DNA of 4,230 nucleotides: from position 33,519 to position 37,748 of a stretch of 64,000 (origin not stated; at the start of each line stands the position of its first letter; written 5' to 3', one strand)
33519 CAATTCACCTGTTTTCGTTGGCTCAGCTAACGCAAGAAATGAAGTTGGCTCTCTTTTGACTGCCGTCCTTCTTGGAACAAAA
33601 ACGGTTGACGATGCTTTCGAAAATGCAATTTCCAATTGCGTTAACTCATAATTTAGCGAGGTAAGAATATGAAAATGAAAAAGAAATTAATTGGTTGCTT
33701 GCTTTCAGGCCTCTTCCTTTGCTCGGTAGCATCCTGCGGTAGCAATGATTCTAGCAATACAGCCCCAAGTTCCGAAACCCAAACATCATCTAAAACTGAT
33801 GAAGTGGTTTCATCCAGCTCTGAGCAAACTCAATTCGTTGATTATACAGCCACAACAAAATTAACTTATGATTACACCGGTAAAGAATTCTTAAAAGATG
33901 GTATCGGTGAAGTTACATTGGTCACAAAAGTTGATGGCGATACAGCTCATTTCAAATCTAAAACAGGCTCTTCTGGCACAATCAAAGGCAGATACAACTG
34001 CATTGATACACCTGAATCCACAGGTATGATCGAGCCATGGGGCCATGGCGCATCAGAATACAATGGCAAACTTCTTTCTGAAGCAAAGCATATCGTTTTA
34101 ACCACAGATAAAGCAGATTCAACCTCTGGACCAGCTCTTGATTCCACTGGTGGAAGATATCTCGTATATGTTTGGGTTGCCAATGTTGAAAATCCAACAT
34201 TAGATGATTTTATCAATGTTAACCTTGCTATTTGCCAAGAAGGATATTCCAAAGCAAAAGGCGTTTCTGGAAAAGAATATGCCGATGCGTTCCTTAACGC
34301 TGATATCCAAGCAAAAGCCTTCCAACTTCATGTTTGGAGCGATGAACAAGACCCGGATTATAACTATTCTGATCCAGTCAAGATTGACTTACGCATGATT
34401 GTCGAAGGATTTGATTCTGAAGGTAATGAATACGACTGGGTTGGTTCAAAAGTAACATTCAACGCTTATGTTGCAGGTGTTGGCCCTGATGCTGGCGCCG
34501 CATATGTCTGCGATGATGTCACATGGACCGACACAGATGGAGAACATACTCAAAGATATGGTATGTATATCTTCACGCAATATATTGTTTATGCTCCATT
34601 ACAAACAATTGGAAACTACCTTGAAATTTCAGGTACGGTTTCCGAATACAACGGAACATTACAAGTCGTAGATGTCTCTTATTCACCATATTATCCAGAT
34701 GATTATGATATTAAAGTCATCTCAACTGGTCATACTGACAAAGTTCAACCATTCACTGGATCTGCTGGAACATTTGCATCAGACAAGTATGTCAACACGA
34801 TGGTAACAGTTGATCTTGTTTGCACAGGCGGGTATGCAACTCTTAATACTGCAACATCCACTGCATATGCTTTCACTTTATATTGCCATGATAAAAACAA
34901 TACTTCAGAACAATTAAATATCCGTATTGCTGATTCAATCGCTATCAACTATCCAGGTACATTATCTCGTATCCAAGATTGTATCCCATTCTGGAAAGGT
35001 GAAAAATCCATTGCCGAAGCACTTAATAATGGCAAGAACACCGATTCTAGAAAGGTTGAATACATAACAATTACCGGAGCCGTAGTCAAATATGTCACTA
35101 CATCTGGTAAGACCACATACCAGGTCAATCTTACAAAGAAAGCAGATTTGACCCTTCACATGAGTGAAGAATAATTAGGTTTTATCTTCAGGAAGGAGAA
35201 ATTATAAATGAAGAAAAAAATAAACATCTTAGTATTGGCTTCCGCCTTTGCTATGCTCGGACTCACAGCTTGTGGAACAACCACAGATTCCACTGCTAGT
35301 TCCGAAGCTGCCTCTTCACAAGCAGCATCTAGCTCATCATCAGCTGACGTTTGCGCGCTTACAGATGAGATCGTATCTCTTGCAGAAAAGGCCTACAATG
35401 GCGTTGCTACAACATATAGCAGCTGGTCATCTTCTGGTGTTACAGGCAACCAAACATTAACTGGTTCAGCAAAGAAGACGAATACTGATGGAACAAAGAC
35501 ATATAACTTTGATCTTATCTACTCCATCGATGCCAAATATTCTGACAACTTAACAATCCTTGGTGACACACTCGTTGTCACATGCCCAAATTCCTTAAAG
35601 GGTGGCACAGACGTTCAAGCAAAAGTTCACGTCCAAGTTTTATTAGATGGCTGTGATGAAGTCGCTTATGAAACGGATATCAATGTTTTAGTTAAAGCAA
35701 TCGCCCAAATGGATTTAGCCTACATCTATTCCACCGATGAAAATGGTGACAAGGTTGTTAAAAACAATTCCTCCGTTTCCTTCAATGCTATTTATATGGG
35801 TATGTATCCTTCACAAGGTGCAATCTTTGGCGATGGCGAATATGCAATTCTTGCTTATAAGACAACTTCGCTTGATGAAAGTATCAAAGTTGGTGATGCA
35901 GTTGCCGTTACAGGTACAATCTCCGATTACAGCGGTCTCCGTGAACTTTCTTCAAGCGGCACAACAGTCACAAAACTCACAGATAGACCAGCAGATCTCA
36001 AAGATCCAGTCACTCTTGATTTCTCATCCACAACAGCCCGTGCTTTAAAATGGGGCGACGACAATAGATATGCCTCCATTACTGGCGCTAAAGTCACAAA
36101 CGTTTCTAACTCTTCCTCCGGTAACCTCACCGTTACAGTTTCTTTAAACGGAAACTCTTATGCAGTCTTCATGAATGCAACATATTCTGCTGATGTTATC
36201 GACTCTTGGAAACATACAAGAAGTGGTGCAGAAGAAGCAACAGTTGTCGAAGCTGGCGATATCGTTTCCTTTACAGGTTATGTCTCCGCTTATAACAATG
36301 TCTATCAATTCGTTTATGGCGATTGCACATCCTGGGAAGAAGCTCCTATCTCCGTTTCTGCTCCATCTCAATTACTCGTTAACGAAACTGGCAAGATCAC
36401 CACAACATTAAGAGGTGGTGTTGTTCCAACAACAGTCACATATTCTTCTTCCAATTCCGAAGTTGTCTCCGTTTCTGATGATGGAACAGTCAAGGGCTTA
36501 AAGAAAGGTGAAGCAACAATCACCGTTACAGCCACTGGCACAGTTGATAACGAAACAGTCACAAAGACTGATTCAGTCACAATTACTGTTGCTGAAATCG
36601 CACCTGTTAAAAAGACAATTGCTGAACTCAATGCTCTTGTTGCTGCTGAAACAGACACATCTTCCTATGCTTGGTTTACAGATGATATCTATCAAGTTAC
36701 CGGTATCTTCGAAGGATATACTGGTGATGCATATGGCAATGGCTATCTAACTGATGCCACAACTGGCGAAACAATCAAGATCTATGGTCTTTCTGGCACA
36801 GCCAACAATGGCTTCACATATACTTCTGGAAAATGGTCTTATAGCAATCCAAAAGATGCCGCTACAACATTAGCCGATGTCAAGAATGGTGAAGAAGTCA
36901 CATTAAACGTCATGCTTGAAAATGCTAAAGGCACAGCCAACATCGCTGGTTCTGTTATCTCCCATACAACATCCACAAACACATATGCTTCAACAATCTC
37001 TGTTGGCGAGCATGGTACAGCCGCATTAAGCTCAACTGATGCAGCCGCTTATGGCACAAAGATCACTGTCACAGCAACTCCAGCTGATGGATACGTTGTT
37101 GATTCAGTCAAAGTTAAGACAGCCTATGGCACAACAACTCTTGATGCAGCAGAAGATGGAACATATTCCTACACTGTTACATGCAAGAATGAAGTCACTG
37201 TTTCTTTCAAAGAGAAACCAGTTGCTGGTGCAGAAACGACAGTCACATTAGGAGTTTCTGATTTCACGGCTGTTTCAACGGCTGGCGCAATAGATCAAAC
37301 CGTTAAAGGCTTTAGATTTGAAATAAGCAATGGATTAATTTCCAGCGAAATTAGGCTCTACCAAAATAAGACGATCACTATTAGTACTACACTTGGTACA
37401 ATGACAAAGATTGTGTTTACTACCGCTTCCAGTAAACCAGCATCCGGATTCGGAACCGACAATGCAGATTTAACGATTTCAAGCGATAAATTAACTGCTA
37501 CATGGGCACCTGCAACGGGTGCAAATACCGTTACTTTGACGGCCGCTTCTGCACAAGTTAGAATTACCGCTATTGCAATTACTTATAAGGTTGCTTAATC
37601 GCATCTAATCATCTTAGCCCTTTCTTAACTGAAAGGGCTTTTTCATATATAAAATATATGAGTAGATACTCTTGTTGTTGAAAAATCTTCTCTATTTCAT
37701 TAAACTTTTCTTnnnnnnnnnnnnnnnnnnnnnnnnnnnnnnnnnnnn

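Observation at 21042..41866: A 21-kb surface island that looks built to capture, cut and import extracellular DNA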

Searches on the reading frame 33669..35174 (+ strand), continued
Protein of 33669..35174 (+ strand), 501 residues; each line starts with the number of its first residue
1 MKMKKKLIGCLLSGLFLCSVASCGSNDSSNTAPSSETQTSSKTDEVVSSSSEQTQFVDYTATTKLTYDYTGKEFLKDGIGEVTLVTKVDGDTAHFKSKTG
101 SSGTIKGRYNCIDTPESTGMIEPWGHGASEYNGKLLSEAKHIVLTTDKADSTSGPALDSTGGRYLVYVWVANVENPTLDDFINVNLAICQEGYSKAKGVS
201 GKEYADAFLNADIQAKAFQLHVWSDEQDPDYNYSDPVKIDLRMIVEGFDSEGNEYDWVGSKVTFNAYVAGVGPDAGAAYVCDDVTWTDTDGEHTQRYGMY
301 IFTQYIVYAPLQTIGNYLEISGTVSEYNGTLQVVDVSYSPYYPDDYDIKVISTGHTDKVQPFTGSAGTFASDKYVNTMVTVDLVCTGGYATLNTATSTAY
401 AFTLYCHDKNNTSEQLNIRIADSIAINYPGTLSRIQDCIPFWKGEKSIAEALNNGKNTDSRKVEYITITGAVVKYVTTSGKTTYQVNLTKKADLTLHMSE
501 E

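Call 34: search_protein_families(library=pfam, proteins=[L054:3674-4945:+, L054:9791-11179:+, L054:11220-14924:+, L054:15133-16185:+, L054:16206-17513:+, L079:3975-4736:+, L079:9590-11239:+, L079:11327-13918:+, L079:14108-15877:+, L054:8292-9788:+], max_evalue=0.001)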
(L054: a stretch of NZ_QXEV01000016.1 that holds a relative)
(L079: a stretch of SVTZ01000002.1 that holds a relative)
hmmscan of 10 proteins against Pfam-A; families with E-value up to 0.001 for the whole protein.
L054:3674-4945:+ (423 aa): 0 families

L054:9791-11179:+ (462 aa): 1 family
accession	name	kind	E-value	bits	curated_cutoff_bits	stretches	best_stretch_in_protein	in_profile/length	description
PF00565.23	SNase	-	4.5e-12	46.8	21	1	119-231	1-107/107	Staphylococcal nuclease homologue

L054:11220-14924:+ (1234 aa): 1 family
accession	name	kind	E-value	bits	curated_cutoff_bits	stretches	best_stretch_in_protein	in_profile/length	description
PF20578.4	aBig_2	-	7.4e-10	38.9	27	1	51-147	2-87/89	Atrophied bacterial Ig domain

L054:15133-16185:+ (350 aa): 1 family
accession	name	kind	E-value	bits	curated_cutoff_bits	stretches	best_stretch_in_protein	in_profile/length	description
PF20578.4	aBig_2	-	1.4e-05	25.2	27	1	79-136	33-88/89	Atrophied bacterial Ig domain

L054:16206-17513:+ (435 aa): 3 families
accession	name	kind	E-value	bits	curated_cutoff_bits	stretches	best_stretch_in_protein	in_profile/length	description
PF01171.26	ATP_bind_3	-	4.3e-52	176.9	27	1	20-193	2-181/182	PP-loop family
PF11734.13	TilS_C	-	2.2e-08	33.8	22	1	357-424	2-70/74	TilS substrate C-terminal domain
PF06508.19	QueC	-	5.3e-07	29.8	22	1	21-79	3-59/210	Queuosine biosynthesis protein QueC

L079:3975-4736:+ (253 aa): 1 family
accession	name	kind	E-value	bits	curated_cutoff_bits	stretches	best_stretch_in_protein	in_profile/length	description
PF06271.18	RDD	-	3.5e-14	53.7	24.1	1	8-217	2-136/137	RDD family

L079:9590-11239:+ (549 aa): 2 families
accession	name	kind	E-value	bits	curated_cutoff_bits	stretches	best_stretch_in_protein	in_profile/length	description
PF00565.23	SNase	-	8.6e-10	39.5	21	1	166-267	2-95/107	Staphylococcal nuclease homologue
PF01336.31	tRNA_anti-codon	-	0.0009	19.6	27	0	511-544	39-73/75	OB-fold nucleic acid binding domain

L079:11327-13918:+ (863 aa): 1 family
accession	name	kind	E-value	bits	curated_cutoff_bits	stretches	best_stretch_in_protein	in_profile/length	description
PF20578.4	aBig_2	-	1.4e-13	50.8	27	1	400-486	4-87/89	Atrophied bacterial Ig domain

L079:14108-15877:+ (589 aa): 2 families
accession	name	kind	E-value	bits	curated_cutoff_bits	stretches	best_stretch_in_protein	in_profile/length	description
PF22359.2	Big-like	-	1.1e-05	26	27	1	88-119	17-48/48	Bacterial Ig-like domain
PF02368.24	Big_2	-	0.00011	22.5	22.8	1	58-117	16-79/79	Bacterial Ig-like domain (group 2)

L054:8292-9788:+ (498 aa): 2 families
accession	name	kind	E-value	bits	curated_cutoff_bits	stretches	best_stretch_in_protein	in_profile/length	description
PF13416.11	SBP_bac_8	-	1.2e-32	114.2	27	1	97-423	2-264/279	Bacterial extracellular solute-binding protein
PF01547.30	SBP_bac_1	-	1.7e-17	64.8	26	1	88-403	2-301/307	Bacterial extracellular solute-binding protein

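Call 35: predict_structure(alignment_id=A1)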
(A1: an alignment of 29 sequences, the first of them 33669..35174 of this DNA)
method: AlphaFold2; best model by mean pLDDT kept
length: 501 residues; sequences in the alignment: 29
mean_pLDDT: 86.4   pTM: 0.73
mean pLDDT of the five models: 86.4, 86.1, 85.0, 84.7, 84.5
residues with pLDDT >= 90: 339; 70-90: 96; 50-70: 17; < 50: 49
segments of 3 or more residues with pLDDT < 50: 1-7, 13-51
pLDDT, mean of each block of 10 residues (from residue 1): 44 47 36 39 40 80 94 93 90 89 85 71 87 95 93 79 90 96 97 92 95 95 90 92 95 92 97 89 95 97 91 98 89 93 94 97 97 96 97 79 97 97 91 91 94 81 97 86 94 93 48
secondary structure, 60 per line:
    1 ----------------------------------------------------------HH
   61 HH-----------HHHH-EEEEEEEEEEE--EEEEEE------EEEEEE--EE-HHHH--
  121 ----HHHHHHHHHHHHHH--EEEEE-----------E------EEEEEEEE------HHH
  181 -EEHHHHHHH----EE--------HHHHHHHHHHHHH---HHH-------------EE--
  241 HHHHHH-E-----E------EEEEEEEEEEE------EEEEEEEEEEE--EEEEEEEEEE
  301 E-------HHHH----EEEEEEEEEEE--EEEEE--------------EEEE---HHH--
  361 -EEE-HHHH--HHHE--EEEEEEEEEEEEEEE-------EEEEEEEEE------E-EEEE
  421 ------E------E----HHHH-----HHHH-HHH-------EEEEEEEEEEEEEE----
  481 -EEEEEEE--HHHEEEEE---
elements in order: H59-62 H74-77 E79-89 E92-97 E104-109 H115-118 H125-138 E141-145 E164-171 H184-190 H205-217 H241-246 E261-271 E278-288 E291-301 H309-312 E317-327 E330-334 E349-352 E362-364 H366-369 E378-392 E400-408 E417-420 H439-442 H448-451 E463-476 E482-488 E494-498
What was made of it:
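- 33669..35174 (+): SNaseOB: lipoprotein nuclease with an SNase domain (about 79-225) followed by two OB folds (about 261-334 and 378-488). The AF2 model has pLDDT 86.4 (call 35).
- SNaseOB carries two C-terminal OB barrels (call 35).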

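Call 55: search_protein_families(library=pfam, proteins=[L067:13507-14229:-, L077:20007-20981:-, L078:18018-19133:+, L046:520-2193:-, L064:1498-2664:-, L061:19643-20059:-, L064:3420-4205:-, L061:18321-19631:-, L073:13096-13818:-, L073:10898-11524:-], max_evalue=0.00001)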
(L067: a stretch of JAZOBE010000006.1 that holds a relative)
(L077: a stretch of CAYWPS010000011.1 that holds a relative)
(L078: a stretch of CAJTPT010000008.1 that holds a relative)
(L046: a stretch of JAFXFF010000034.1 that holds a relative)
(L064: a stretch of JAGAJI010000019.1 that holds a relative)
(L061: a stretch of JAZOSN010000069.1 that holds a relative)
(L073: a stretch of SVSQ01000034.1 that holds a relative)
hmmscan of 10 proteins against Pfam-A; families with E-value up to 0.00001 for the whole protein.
L067:13507-14229:- (240 aa): 1 family
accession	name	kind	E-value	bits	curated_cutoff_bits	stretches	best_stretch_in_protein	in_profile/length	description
PF01975.23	SurE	-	2.2e-48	165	22.1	1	5-181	1-187/189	Survival protein SurE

L077:20007-20981:- (324 aa): 2 families
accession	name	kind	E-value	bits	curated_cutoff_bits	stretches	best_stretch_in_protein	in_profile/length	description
PF01368.27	DHH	-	3.5e-17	63.3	28.1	1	17-157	1-125/125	DHH family, N-terminal domain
PF02272.25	DHHA1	-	5.7e-14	52.9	25.9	1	227-314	9-101/102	DHHA1 domain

L078:18018-19133:+ (371 aa): 2 families
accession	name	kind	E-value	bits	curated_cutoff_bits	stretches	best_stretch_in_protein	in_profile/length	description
PF06941.18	NT5C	-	2.4e-16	60.6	24.8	1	8-171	4-171/180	5' nucleotidase, deoxy (Pyrimidine), cytosolic type C protein (NT5C)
PF00625.27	Guanylate_kin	-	4e-15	56.4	25.2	1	194-368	5-181/182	Guanylate kinase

L046:520-2193:- (557 aa): 2 families
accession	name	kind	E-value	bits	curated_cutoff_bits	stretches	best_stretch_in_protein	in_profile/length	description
PF00149.33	Metallophos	-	1.3e-08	35.9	21.5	1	111-326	6-190/191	Calcineurin-like phosphoesterase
PF02872.23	5_nucleotid_C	-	1.2e-06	29.1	23.6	0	410-488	19-87/158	5'-nucleotidase, C-terminal domain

L064:1498-2664:- (388 aa): 1 family
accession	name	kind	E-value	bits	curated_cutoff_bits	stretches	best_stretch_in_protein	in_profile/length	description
PF01676.23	Metalloenzyme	-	3.9e-39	135.1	24.3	1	3-371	1-250/252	Metalloenzyme superfamily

L061:19643-20059:- (138 aa): 2 families
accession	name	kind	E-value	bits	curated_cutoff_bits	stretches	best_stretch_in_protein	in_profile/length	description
PF00383.29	dCMP_cyt_deam_1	-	1.5e-15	57.3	25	1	10-108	8-97/102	Cytidine and deoxycytidylate deaminase zinc-binding region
PF08211.18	dCMP_cyt_deam_2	-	6.1e-12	46.3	25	1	6-76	41-110/130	Cytidine and deoxycytidylate deaminase zinc-binding region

L064:3420-4205:- (261 aa): 1 family
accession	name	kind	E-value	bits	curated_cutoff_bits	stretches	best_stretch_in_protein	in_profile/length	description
PF01791.15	DeoC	-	1.4e-22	80.9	23.8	1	50-244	6-215/229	DeoC/LacD family aldolase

L061:18321-19631:- (436 aa): 3 families
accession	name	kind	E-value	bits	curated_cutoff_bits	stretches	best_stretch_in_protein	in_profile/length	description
PF00591.27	Glycos_transf_3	-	3.9e-47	161.5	27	1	80-307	3-252/253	Glycosyl transferase family, a/b domain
PF02885.22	Glycos_trans_3N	-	9.8e-23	80.1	26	1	8-68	2-62/63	Glycosyl transferase family, helical bundle domain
PF07831.19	PYNP_C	-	6.7e-20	71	27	1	347-414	1-68/75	Pyrimidine nucleoside phosphorylase C-terminal domain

L073:13096-13818:- (240 aa): 1 family
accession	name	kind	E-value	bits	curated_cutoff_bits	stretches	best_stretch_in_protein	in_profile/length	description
PF01048.26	PNP_UDP_1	-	3.9e-38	131.6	25.1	1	19-236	2-224/233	Phosphorylase superfamily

L073:10898-11524:- (208 aa): 3 families
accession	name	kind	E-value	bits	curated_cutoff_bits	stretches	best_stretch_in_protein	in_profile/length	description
PF00485.24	PRK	-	1.6e-43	149.3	22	1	6-190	1-195/196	Phosphoribulokinase / Uridine kinase family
PF13238.12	AAA_18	-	4.2e-07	30.9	29.4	1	7-149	1-117/128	AAA domain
PF01121.26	CoaE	-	7.6e-07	29.4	27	0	6-27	2-23/180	Dephospho-CoA kinase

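Call 56: search_protein_families(library=pfam, proteins=[L078:2283-3566:+, L069:10411-11673:+, L028:14330-15457:+, L022:11300-12505:+, L029:2389-4044:+, L042:9879-10943:+, L065:13143-14170:+, L036:672-2384:+, L022:2949-3350:+, L050:11643-15593:+], max_evalue=0.001)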
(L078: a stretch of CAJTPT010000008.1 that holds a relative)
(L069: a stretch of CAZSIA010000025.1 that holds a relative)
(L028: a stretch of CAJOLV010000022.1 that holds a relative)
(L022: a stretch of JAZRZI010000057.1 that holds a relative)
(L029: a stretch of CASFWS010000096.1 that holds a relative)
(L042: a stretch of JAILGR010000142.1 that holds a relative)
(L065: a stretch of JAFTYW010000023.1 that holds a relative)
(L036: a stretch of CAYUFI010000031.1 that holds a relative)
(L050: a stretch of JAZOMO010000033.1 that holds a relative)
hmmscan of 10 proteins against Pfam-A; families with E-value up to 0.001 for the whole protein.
L078:2283-3566:+ (427 aa): 1 family
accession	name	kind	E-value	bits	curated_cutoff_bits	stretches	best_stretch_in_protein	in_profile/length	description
PF04231.19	Endonuclease_1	-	1.2e-39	136.9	25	1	213-420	40-235/235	Endonuclease I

L069:10411-11673:+ (420 aa): 0 families

L028:14330-15457:+ (375 aa): 2 families
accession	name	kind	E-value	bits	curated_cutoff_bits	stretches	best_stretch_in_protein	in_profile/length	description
PF13350.11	Y_phosphatase3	-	8.1e-30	105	22.2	1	150-321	3-169/240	Tyrosine phosphatase family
PF03162.18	Y_phosphatase2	-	3.7e-07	30.3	27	1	261-318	72-129/165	Tyrosine phosphatase family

L022:11300-12505:+ (401 aa): 0 families

L029:2389-4044:+ (551 aa): 0 families

L042:9879-10943:+ (354 aa): 1 family
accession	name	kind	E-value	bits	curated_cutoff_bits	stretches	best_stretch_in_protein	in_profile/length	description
PF20578.4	aBig_2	-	6.5e-07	29.5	27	1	82-143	29-88/89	Atrophied bacterial Ig domain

L065:13143-14170:+ (342 aa): 0 families

L036:672-2384:+ (570 aa): 0 families

L022:2949-3350:+ (133 aa): 0 families

L050:11643-15593:+ (1316 aa): 3 families
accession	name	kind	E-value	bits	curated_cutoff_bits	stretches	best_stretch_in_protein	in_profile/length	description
PF06131.16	DUF963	-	5.4e-09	35.8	21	2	32-64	4-36/36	Schizosaccharomyces pombe repeat of unknown function (DUF963)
PF20578.4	aBig_2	-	3.4e-07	30.4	27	1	447-527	2-85/89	Atrophied bacterial Ig domain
PF01336.31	tRNA_anti-codon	-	0.00029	21.2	27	0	562-628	2-66/75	OB-fold nucleic acid binding domain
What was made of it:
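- Clostridial neighbours are nucleotide catabolism genes, not sugar genes (calls 55, 56).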

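Call 88: search_protein_representatives(alignment_id=A1)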
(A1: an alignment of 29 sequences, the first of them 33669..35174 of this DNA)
Query: 29 sequences, 466 profile positions. Proteins with E-value up to 0.001 (for the whole library): 7504; up to 1e-10: 1756; up to 1e-30: 501. The best 150 are listed.
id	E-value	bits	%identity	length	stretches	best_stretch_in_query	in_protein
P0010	1.8e-195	666.5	-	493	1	1-466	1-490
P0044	1.3e-164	564.7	-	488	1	1-465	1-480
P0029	9.5e-159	545.4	-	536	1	1-464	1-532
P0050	2.0e-146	504.8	-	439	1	1-465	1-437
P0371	6.2e-140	483.4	-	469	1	1-464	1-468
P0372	2.0e-135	468.5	-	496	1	8-465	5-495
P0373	6.3e-134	463.6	-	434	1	46-465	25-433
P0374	1.3e-133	462.5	-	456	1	47-465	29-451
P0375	6.2e-127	440.5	-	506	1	1-465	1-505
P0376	1.6e-124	432.5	-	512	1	5-464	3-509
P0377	6.1e-123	427.3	-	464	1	4-464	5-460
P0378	5.8e-121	420.8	-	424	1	44-465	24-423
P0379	3.9e-119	414.8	-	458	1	6-465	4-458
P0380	4.6e-119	414.6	-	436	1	1-464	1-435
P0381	2.8e-118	412.0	-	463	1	49-450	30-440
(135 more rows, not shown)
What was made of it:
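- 33669..35174 (+): The family has 501 clusters at E<=1e-30 (call 88).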

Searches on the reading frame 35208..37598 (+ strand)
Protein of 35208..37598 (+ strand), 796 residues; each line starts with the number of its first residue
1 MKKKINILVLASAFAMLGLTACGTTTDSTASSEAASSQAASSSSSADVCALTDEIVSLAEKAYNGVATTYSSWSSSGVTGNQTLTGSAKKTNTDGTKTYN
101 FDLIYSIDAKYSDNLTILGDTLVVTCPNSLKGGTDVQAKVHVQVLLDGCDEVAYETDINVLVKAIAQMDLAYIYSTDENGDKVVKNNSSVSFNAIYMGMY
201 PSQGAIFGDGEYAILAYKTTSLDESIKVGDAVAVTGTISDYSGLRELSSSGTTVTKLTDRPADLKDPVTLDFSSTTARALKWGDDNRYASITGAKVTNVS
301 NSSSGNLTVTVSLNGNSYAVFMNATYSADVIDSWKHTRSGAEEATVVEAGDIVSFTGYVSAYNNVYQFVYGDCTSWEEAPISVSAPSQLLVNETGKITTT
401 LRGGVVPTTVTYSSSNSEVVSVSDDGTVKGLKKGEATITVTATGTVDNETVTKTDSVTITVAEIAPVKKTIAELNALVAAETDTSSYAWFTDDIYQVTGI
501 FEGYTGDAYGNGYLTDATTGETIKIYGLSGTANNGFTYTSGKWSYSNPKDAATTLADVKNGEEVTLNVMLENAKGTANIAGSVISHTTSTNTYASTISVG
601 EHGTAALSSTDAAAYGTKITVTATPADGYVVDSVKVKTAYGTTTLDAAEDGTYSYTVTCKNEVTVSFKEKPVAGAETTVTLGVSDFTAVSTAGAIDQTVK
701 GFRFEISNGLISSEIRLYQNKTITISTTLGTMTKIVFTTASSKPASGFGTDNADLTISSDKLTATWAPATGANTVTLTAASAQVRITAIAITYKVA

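Call 6: search_protein_families(library=pfam, proteins=[window:35208-37598:+], max_evalue=0.01)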
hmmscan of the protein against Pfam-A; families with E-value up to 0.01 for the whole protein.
window:35208-37598:+ (796 aa): 4 families
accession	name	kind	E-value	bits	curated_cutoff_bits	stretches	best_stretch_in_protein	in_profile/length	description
PF02368.24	Big_2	-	1.5e-07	31.7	22.8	1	408-451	34-77/79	Bacterial Ig-like domain (group 2)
PF18998.6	Flg_new_2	-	1.6e-05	25.2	23.6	1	596-670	4-72/73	Divergent InlB B-repeat domain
PF20578.4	aBig_2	-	0.00023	21.3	27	1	404-462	31-87/89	Atrophied bacterial Ig domain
PF01336.31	tRNA_anti-codon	-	0.00069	19.9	27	0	340-369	38-68/75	OB-fold nucleic acid binding domain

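Call 10: search_protein_families(library=ncbifam, proteins=[window:35208-37598:+], max_evalue=0.01)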
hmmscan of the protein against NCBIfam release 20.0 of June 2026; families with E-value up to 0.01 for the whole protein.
window:35208-37598:+ (796 aa): 0 families
